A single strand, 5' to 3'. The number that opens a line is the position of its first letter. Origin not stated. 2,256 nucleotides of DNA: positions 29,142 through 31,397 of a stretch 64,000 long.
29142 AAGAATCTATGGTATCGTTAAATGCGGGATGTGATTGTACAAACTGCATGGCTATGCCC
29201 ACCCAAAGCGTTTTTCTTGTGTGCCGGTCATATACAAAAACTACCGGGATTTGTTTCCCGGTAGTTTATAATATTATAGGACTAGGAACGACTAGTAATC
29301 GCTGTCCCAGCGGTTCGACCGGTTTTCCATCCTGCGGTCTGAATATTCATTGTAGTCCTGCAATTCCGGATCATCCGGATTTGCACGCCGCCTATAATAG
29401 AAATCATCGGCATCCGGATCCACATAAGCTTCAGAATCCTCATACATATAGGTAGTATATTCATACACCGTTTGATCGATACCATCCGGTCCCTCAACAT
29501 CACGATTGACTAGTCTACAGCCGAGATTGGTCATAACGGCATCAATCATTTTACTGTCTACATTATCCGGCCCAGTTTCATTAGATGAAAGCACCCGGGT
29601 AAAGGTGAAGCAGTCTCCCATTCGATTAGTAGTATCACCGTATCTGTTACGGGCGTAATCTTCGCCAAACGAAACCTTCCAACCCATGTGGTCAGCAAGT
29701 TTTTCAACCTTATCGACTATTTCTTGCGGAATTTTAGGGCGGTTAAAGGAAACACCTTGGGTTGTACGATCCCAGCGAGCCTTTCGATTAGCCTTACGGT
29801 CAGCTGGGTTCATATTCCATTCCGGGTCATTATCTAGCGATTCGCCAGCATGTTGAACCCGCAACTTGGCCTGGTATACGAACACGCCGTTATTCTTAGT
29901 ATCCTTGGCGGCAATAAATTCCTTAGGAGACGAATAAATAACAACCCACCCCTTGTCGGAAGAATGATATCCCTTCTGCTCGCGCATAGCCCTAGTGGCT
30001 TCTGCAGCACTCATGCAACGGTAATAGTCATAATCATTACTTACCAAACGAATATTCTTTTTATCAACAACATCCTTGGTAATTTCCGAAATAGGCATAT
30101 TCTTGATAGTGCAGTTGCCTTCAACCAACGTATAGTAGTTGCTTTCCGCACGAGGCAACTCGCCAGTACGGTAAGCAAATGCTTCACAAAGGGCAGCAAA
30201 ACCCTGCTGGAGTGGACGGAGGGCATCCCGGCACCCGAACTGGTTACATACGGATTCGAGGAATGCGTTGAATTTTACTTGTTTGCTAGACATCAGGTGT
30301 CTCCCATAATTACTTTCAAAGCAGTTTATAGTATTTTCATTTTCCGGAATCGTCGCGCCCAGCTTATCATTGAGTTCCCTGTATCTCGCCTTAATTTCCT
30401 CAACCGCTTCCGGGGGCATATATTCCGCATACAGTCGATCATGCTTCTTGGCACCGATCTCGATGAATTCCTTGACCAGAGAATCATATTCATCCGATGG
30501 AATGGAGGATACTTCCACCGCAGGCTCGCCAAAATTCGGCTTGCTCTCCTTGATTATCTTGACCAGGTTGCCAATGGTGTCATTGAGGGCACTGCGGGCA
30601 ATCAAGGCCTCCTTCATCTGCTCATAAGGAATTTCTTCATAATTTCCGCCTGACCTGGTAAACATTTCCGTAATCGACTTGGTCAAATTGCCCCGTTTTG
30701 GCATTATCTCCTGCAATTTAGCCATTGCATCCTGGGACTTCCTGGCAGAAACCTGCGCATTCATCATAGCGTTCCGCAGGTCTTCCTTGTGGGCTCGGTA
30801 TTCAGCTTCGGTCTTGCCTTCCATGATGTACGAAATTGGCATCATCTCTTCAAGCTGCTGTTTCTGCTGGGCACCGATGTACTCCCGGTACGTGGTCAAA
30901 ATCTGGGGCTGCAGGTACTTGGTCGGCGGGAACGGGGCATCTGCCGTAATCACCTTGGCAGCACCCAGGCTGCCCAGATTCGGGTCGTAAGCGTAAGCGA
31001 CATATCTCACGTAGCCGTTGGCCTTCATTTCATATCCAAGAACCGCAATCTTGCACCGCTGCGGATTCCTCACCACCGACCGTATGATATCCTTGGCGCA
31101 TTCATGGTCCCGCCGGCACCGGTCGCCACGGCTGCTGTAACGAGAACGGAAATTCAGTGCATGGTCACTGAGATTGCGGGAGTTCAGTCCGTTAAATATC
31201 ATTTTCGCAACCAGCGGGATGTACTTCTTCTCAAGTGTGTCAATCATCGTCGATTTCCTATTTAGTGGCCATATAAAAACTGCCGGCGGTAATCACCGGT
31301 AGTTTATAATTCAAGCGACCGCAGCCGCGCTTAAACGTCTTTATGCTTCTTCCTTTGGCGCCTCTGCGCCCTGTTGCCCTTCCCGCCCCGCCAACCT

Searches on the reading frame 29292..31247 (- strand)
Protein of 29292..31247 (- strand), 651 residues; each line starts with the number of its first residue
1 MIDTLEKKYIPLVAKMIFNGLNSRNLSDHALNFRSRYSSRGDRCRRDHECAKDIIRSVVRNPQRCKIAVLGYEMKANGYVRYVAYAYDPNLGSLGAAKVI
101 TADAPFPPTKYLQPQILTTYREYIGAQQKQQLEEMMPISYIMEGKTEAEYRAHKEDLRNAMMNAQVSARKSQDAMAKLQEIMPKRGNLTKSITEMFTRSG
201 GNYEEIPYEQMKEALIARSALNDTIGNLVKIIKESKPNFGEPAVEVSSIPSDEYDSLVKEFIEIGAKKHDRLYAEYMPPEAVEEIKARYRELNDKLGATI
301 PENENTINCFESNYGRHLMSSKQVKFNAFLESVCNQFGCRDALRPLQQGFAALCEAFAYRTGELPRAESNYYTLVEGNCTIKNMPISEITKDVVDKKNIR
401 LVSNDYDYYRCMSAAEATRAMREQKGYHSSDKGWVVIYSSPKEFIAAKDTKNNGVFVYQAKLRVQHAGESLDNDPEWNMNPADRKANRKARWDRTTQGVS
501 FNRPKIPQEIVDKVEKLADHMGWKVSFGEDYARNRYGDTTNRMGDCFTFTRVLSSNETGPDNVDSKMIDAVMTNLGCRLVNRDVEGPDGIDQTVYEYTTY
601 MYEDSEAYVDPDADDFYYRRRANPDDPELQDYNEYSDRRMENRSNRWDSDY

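Call 19: find_encoding_contigs(protein=window:29292-31247:-, flank=10000, max_places=1)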
Protein window:29292-31247:- (651 aa): 8 contigs read that carry it; 1 place shown.
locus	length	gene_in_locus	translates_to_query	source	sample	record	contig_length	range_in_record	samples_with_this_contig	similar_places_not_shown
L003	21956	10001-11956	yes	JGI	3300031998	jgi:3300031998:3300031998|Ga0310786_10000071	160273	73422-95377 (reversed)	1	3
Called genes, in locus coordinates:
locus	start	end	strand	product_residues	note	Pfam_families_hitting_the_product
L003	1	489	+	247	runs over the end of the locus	PF14243:R2K_3, PF18299:R2K_2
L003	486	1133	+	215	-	-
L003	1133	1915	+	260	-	-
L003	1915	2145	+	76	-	-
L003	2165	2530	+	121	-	-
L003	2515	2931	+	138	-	-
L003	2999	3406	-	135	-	-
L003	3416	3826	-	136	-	-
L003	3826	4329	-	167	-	-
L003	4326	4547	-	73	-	-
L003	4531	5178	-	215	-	PF01885:PTS_2-RNA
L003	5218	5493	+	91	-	-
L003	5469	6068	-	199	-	-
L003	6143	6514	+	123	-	-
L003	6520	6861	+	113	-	-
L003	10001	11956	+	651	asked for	-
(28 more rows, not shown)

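Call 47: search_protein_families(library=phrogs, proteins=[window:29292-31247:-], max_evalue=0.001)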
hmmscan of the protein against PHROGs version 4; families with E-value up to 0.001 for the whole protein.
window:29292-31247:- (651 aa): 0 families
